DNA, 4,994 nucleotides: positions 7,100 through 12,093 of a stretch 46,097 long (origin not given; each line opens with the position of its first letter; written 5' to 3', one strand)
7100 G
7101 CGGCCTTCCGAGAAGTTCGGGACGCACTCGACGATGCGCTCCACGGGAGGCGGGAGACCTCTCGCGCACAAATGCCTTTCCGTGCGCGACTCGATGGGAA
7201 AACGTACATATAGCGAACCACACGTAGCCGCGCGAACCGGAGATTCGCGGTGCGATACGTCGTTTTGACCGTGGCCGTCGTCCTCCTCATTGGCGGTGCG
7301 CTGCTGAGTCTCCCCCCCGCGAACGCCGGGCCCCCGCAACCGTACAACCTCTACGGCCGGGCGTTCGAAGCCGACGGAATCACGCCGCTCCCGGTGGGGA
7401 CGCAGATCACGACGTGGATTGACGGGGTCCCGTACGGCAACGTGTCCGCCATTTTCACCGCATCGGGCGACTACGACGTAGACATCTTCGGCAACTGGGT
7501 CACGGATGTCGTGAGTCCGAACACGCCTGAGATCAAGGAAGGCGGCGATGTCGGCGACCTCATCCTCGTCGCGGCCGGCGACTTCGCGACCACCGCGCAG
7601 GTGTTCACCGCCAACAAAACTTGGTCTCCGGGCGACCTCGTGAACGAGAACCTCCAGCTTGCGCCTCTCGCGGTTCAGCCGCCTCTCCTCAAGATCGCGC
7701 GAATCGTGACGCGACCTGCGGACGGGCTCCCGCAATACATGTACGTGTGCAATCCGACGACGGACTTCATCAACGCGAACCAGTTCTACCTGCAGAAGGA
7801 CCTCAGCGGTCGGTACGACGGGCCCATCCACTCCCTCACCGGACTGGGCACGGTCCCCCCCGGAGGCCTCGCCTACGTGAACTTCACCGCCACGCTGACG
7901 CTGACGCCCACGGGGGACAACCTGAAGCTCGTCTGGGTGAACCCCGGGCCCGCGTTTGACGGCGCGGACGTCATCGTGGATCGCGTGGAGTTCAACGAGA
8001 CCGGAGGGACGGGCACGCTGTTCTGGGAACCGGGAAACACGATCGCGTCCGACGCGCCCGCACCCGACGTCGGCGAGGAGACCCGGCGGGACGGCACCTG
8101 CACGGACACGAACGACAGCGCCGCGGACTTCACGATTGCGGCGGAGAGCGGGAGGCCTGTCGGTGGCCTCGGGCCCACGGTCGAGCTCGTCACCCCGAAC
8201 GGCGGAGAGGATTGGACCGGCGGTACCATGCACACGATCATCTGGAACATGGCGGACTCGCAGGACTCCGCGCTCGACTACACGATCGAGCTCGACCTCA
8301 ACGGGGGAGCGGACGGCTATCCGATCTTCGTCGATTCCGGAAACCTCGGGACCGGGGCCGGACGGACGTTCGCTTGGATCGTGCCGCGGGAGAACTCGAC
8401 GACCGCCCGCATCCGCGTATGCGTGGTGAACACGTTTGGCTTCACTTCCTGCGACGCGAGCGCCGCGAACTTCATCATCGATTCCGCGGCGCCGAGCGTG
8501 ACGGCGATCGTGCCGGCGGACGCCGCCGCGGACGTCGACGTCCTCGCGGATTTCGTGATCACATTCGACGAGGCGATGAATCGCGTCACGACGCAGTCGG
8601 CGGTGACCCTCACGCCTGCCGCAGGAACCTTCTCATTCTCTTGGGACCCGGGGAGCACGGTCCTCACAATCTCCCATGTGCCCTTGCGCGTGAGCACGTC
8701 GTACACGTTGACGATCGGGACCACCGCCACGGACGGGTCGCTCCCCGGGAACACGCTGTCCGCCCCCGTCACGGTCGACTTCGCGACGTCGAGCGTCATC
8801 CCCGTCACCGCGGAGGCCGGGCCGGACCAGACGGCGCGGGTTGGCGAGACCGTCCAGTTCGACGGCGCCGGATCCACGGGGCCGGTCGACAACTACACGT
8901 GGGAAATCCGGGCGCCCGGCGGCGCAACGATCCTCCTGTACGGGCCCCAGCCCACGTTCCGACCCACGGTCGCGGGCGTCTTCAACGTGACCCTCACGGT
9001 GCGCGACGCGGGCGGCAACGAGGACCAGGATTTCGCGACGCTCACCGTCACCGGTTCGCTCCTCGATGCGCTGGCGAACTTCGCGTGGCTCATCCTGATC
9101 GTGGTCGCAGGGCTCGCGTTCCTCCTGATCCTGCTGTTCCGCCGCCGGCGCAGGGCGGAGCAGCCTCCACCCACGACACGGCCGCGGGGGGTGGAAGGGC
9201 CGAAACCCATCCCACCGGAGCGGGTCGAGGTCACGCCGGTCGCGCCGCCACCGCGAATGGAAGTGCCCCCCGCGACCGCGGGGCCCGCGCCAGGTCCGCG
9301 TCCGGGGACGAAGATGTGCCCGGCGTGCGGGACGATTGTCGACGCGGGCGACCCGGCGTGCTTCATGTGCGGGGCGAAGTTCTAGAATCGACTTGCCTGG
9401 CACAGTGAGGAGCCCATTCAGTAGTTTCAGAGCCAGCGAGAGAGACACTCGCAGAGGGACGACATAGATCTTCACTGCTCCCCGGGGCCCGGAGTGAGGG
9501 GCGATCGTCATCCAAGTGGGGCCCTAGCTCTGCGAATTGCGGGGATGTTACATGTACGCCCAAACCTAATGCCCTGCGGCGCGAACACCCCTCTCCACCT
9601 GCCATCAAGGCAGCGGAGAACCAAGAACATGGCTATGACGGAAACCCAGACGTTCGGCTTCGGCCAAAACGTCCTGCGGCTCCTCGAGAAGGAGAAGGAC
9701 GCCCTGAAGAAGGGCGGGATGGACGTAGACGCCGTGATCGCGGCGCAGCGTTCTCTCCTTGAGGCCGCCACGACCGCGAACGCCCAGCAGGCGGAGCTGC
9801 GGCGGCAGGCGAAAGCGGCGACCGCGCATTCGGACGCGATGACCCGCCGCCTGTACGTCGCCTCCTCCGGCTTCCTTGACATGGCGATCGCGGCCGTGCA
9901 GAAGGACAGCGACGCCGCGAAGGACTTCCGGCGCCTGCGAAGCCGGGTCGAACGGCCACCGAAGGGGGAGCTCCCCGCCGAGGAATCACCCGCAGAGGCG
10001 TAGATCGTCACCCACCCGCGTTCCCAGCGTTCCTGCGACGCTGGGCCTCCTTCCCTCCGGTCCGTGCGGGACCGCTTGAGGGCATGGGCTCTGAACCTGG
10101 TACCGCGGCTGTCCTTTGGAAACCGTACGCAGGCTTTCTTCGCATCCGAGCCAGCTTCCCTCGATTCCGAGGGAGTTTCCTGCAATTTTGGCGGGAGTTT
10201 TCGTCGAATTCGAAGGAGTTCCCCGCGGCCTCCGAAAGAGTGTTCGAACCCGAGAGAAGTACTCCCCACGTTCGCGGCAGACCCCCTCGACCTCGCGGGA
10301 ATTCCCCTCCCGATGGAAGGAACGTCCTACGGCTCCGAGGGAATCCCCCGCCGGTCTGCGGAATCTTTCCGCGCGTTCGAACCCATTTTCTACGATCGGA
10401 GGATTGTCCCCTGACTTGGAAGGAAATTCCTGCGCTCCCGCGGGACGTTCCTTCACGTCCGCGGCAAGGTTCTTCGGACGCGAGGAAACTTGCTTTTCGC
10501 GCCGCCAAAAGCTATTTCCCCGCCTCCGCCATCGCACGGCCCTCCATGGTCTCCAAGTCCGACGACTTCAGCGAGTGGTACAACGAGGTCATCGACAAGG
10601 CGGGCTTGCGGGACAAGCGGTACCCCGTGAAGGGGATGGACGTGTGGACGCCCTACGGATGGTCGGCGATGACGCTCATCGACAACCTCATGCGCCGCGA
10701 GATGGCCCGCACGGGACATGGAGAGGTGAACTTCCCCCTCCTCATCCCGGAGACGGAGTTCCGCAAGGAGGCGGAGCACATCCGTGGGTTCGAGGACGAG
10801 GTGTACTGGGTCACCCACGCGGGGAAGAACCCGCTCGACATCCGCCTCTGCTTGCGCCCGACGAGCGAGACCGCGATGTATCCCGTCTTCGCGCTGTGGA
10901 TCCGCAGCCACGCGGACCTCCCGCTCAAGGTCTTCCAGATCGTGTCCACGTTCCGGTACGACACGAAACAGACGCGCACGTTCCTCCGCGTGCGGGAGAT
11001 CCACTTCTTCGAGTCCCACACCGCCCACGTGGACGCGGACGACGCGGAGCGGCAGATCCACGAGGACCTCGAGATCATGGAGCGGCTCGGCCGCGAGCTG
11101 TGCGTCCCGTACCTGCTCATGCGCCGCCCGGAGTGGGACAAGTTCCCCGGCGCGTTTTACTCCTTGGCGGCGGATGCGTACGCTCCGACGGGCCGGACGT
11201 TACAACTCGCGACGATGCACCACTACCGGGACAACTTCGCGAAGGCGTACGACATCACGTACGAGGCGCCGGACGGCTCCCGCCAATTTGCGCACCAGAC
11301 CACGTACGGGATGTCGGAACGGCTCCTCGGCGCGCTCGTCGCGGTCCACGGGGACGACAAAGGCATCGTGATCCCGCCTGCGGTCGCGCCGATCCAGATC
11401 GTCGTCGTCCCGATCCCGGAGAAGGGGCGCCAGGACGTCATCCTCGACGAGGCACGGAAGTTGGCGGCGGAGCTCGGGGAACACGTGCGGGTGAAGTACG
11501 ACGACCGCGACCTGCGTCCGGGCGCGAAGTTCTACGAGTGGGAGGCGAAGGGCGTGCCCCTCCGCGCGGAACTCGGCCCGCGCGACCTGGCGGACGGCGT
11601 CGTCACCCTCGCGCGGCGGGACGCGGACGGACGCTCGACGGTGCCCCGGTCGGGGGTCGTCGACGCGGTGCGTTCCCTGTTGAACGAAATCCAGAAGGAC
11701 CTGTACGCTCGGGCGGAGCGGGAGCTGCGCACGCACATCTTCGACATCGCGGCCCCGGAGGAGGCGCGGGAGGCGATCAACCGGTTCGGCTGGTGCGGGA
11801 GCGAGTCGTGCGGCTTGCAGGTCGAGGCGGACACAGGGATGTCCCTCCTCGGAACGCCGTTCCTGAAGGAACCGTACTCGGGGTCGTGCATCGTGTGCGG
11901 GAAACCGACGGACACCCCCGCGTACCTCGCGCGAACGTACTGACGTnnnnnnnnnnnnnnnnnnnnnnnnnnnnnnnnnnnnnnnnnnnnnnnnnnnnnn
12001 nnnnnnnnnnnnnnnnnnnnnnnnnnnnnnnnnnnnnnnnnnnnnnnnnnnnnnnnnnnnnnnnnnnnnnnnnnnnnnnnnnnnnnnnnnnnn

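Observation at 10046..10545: Array A: ~370-bp run of degenerate 21-bp tandem units with GGAA/TTCC dyads directly upstream of proS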

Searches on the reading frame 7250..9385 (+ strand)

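Call 14: search_protein_families(library=pfam, proteins=[window:7250-9385:+], max_evalue=0.01)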
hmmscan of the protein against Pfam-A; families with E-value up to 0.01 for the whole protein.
window:7250-9385:+ (711 aa): 5 families
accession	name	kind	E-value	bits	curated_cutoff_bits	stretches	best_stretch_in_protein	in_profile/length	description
PF13205.12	Big_5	-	2.1e-13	51.3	23.6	1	411-513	1-105/105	Bacterial Ig-like domain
PF18911.6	PKD_4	-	7.6e-07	29.5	27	1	518-600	4-85/85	PKD domain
PF13248.11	Zn_ribbon_3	-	4.6e-06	26.3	27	1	687-711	2-26/26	zinc-ribbon domain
PF00801.26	PKD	-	3.5e-05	24.2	23.5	1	526-593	8-74/80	PKD domain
PF22352.2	K319L-like_PKD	-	0.00015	22.2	27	1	523-600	1-84/84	K319L-like, PKD domain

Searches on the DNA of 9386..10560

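Call 78: search_rna_families(source=window, start=9386, end=10560, threshold=evalue, max_evalue=1)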
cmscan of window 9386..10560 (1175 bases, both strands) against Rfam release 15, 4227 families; matches with E-value up to 1: 3.
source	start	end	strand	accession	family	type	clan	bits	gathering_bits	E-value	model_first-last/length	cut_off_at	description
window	9795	9871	-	RF04325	Pestivirus-3UTR-SLIII-scrofae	Gene; sRNA;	CL00151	22.9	85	0.082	1-66/66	no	Pestivirus 3' UTR SLIII P. scrofae Atypical porcine pestivirus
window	9972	10046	-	RF03619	mir-5729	Gene; miRNA;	-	19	41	0.99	1-79/79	no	mir-5729 microRNA precursor family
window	10156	10342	-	RF02576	tsr1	Gene; sRNA;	-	12.7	235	0.73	123-360/657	no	tsr1 small RNA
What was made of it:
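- On Structured non-coding RNA (any Rfam family): Rfam gives nothing below E = 0.08, and all hits are far under their gathering scores (call 78).
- There is no Rfam match (call 78).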

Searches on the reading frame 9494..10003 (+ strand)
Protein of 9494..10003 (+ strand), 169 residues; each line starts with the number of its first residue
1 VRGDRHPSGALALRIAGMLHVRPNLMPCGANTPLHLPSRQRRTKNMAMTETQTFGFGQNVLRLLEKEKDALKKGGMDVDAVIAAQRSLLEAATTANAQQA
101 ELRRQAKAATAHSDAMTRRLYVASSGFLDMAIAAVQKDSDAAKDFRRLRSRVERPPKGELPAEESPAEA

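Call 24: search_protein_families(library=phrogs, proteins=[window:9494-10003:+], max_evalue=1)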
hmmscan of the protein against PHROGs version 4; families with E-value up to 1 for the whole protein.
window:9494-10003:+ (169 aa): 0 families

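Call 25: search_protein_families(library=ncbifam, proteins=[window:9494-10003:+], max_evalue=1)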
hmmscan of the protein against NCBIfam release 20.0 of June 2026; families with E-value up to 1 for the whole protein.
window:9494-10003:+ (169 aa): 1 family
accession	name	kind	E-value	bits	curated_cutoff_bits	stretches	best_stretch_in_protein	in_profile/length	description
NF052641.1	PQLLE_fam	subfamily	0.015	15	80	1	65-137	130-201/211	PQLLE family protein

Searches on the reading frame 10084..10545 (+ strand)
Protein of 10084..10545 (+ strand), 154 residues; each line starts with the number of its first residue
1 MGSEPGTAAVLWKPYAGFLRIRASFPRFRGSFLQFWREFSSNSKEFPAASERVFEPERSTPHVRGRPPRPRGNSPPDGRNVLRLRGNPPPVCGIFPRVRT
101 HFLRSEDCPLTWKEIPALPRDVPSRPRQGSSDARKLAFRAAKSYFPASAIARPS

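Call 14: search_protein_families(library=pfam, proteins=[window:10084-10545:+], max_evalue=0.01)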
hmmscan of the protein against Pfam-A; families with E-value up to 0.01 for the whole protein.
window:10084-10545:+ (154 aa): 0 families

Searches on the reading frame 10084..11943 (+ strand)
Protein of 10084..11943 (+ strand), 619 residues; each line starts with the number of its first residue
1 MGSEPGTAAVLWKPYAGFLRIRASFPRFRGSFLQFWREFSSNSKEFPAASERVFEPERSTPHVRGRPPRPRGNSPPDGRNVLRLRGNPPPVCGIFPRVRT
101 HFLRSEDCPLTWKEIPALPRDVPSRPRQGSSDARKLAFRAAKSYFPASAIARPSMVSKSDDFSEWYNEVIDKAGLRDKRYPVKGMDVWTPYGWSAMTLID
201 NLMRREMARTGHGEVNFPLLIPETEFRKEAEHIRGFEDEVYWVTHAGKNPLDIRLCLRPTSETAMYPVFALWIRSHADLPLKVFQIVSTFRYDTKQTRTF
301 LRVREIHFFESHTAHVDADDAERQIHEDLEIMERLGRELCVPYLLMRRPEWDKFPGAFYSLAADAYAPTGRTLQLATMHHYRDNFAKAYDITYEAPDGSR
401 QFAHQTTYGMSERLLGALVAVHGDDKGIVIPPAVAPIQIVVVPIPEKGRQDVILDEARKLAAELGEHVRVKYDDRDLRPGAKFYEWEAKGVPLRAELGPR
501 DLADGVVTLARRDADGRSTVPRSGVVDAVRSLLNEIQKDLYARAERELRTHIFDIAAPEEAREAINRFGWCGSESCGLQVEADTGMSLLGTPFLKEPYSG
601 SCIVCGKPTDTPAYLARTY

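Call 16: find_encoding_contigs(protein=window:10084-11943:+, flank=10000, max_places=10)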
Protein window:10084-11943:+ (619 aa): no gene with exactly this product is on record in the collection.

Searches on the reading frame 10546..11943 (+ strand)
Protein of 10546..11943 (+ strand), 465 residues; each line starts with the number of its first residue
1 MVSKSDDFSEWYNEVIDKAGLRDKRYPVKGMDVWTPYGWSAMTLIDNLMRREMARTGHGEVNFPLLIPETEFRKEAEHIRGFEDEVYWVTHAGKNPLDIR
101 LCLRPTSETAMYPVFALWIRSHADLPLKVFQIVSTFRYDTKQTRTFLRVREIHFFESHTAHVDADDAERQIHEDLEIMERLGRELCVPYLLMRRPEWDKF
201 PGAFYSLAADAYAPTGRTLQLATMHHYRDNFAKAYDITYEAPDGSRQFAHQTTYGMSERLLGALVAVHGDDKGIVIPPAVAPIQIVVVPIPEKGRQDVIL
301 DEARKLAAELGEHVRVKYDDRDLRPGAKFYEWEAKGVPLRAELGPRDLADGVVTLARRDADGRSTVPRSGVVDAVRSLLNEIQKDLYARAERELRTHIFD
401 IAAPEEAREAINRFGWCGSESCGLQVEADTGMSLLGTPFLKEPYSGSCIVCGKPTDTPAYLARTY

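Call 14: search_protein_families(library=pfam, proteins=[window:10546-11943:+], max_evalue=0.01)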
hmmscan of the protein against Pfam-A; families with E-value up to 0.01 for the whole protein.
window:10546-11943:+ (465 aa): 3 families
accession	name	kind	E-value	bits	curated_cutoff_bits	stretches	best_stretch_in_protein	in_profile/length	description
PF00587.30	tRNA-synt_2b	-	2e-23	83.8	29.3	1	95-267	5-178/179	tRNA synthetase class II core domain (G, H, P, S and T)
PF03129.25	HGTP_anticodon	-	3.7e-19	69.1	21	1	284-377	1-93/94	Anticodon binding domain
PF09180.16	ProRS-C_1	-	1.1e-12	48.4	31.5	1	411-465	13-71/71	Prolyl-tRNA synthetase, C-terminal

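Call 15: find_encoding_contigs(protein=window:10546-11943:+, flank=10000, max_places=10)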
Protein window:10546-11943:+ (465 aa): no gene with exactly this product is on record in the collection.

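Call 17: find_homologous_proteins(query=window:10546-11943:+, max_evalue=1e-50)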
Query window:10546-11943:+ (465 aa): 7130 proteins with E <= 1e-50 among 8000 candidates; the best 120 are listed.
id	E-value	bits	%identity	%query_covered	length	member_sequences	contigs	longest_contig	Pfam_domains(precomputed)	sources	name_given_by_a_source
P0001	0.0e+0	1047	95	100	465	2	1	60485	PF03129.26,PF00587.31,PF09180.17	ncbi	-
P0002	1.7e-273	926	83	100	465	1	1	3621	PF03129.26,PF00587.31,PF09180.17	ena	-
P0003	3.5e-265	898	81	100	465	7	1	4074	PF03129.26,PF00587.31,PF09180.17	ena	-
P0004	1.6e-262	890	79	100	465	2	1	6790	PF03129.26,PF00587.31,PF09180.17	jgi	-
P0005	6.2e-261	884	80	100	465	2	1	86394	PF03129.26,PF00587.31,PF09180.17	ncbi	-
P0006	2.5e-260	882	80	100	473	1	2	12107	PF03129.26,PF00587.31,PF09180.17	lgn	-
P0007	4.3e-260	882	80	100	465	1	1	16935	PF03129.26,PF00587.31,PF09180.17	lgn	-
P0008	2.9e-259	879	80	100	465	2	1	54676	PF03129.26,PF00587.31,PF09180.17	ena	-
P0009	2.5e-258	876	80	100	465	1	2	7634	PF03129.26,PF00587.31,PF09180.17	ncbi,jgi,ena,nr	ncbi:MAG TPA: proline--tRNA ligase [Thermoplasmata archaeon]|nr:proline--tRNA ligase [Thermoplasmata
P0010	5.5e-258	875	77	100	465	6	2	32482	PF03129.26,PF00587.31,PF09180.17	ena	-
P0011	2.1e-256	870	79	100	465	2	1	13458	PF03129.26,PF00587.31,PF09180.17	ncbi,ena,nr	ncbi:MAG: proline--tRNA ligase [Methanobacteriota archaeon]|nr:MAG: proline--tRNA ligase [Euryarchae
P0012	6.7e-256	868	79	100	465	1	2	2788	PF03129.26,PF00587.31,PF09180.17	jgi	jgi:prolyl-tRNA synthetase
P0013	6.0e-255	865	78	100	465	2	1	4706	PF03129.26,PF00587.31,PF09180.17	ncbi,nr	ncbi:MAG TPA: proline--tRNA ligase [Thermoplasmata archaeon]|nr:proline--tRNA ligase [Thermoplasmata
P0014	3.6e-253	859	78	100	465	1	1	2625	PF03129.26,PF00587.31,PF09180.17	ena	-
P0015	4.7e-253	858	77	100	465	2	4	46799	PF03129.26,PF00587.31,PF09180.17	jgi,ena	-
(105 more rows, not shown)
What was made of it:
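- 10546..11943 (+): proS, an archaeal-type prolyl-tRNA synthetase of 465 aa. It is a neighbour of the module, not part of it. Calls 14 and 17.
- All 17 closest ProRS homologues but one are 465 aa with the same start (call 17).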

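Call 18: find_encoding_contigs(protein=P0001, flank=10000, max_places=3)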
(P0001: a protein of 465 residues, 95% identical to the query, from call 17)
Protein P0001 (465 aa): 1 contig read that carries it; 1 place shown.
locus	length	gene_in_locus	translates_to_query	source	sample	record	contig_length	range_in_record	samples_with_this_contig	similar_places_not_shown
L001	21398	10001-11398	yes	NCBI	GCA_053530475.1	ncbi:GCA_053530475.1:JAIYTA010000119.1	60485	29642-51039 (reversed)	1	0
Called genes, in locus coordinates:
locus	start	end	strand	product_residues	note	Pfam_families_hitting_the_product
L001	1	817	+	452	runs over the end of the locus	-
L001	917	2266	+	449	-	-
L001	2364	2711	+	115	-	PF03551:PadR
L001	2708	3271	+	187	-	PF22564:HAAS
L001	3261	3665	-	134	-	PF00293:NUDIX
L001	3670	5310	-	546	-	PF17391:Urocanase_N, PF01175:Urocanase, PF17392:Urocanase_C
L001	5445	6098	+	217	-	-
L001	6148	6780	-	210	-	PF04961:FTCD_C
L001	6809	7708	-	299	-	PF07837:FTCD_N, PF02971:FTCD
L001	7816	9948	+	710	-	PF13205:Big_5, PF00801:PKD (weak), PF18911:PKD_4 (weak), PF13248:Zn_ribbon_3 (weak)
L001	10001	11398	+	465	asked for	PF00587:tRNA-synt_2b, PF03129:HGTP_anticodon, PF09180:ProRS-C_1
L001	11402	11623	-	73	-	-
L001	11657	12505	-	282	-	-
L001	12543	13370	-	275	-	PF00071:Ras, PF08477:Roc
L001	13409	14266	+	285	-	PF25133:TYW2_N_2, PF02475:TRM5-TYW2_MTfase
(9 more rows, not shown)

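Call 19: find_encoding_contigs(protein=P0005, flank=10000, max_places=3)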
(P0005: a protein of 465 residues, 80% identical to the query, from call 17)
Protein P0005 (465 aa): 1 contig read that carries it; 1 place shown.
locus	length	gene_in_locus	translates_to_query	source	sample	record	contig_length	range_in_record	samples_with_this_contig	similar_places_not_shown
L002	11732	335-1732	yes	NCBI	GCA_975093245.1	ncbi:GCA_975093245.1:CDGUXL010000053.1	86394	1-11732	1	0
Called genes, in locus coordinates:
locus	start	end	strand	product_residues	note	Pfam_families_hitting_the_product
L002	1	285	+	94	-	?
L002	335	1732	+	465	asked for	PF00587:tRNA-synt_2b, PF03129:HGTP_anticodon, PF09180:ProRS-C_1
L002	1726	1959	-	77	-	-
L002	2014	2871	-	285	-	-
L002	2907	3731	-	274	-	PF00071:Ras, PF08477:Roc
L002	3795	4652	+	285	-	PF25133:TYW2_N_2, PF02475:TRM5-TYW2_MTfase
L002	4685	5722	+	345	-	PF00579:tRNA-synt_1b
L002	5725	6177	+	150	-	-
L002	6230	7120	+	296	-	-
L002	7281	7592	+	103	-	PF02150:Zn_ribbon_RPB9, PF12760:Zn_ribbon_IS1595 (faint), PF01096:Zn_ribbon_TFIIS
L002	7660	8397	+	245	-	PF00705:PCNA_N, PF02144:Rad1 (weak), PF02747:PCNA_C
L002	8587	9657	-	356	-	PF01384:PHO4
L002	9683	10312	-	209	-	PF01865:PhoU_div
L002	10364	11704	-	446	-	PF02881:SRP54_N, PF00448:SRP54, PF02978:SRP_SPB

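Call 20: find_encoding_contigs(protein=P0008, flank=10000, max_places=3)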
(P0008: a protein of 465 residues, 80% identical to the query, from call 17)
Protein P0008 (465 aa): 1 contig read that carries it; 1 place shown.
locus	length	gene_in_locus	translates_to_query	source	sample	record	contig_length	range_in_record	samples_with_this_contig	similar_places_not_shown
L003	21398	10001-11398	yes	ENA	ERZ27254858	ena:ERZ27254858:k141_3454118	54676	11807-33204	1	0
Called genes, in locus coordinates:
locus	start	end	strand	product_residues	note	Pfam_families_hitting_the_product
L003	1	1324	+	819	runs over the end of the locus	PF18911:PKD_4, PF00801:PKD, PF02010:REJ (faint), PF22352:K319L-like_PKD (faint), PF18911:PKD_4, PF00801:PKD, PF18911:PKD_4 (weak)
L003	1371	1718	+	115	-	PF03551:PadR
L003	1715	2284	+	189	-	PF22564:HAAS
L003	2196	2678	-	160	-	PF00293:NUDIX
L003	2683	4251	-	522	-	PF17391:Urocanase_N, PF01175:Urocanase, PF17392:Urocanase_C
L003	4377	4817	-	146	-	PF13650:Asp_protease_2, PF13975:gag-asp_proteas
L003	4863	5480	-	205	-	PF04961:FTCD_C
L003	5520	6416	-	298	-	PF07837:FTCD_N, PF02971:FTCD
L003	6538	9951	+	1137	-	-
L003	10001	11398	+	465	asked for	PF00587:tRNA-synt_2b, PF03129:HGTP_anticodon, PF09180:ProRS-C_1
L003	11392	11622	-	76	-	-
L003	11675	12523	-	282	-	-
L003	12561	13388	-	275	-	PF00071:Ras, PF08477:Roc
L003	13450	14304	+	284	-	PF25133:TYW2_N_2, PF02475:TRM5-TYW2_MTfase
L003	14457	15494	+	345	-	PF00579:tRNA-synt_1b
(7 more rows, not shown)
